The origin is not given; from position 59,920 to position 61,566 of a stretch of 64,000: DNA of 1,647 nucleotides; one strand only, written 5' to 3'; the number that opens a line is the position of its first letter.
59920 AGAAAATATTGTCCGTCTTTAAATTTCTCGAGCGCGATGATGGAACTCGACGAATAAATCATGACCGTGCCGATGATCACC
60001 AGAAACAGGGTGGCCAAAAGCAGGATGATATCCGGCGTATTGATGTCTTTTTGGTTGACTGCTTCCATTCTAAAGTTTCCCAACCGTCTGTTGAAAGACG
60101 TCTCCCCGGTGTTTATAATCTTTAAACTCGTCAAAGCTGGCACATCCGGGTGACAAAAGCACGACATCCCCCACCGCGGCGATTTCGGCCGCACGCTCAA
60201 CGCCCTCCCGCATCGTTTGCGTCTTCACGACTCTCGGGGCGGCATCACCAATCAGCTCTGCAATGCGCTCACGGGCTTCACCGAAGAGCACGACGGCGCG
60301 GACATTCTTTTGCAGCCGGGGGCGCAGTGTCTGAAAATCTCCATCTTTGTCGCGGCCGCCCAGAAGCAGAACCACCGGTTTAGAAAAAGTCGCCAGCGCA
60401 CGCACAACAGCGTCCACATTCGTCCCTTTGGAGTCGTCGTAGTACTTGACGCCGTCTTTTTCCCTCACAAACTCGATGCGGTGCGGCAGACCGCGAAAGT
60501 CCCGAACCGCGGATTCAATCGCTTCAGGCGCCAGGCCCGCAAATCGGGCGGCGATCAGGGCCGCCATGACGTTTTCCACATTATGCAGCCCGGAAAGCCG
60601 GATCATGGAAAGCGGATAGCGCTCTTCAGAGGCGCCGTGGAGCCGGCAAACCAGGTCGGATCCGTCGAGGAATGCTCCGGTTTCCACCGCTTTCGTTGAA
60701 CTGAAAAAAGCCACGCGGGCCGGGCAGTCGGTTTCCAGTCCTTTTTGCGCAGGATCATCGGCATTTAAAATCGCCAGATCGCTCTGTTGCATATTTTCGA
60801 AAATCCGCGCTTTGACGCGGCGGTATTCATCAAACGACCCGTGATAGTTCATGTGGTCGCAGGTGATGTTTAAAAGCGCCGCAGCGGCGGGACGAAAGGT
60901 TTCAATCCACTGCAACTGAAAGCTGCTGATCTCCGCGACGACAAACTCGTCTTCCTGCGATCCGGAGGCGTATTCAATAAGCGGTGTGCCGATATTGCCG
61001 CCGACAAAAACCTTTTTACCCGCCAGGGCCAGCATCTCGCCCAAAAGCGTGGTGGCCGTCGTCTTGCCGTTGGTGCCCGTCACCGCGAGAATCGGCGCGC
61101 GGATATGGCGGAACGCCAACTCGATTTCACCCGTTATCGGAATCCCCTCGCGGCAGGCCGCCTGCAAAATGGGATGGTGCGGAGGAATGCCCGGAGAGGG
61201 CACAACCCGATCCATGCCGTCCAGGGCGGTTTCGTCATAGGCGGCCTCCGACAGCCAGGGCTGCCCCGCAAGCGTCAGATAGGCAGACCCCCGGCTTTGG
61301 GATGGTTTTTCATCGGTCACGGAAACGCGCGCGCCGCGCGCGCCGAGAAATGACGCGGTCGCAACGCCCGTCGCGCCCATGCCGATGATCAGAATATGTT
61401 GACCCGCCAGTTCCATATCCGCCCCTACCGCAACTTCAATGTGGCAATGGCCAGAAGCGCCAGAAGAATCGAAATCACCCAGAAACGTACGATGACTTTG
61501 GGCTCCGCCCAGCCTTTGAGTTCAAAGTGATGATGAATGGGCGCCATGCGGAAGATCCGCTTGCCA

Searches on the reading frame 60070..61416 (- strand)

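Call 73: search_protein_families(library=pfam, proteins=[window:60070-61416:-], max_evalue=0.0001)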
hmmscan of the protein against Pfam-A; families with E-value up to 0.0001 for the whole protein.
window:60070-61416:- (448 aa): 3 families
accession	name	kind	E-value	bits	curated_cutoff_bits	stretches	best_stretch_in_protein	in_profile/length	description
PF08245.18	Mur_ligase_M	-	1.7e-32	113.5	24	1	112-290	1-200/200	Mur ligase middle domain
PF02875.26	Mur_ligase_C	-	1.3e-15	58.7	28.4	1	312-423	1-125/127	Mur ligase, glutamate ligase domain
PF21799.2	MurD-like_N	-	1.1e-14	54.8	27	1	7-96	2-88/88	Mur ligase MurD-like, N-terminal domain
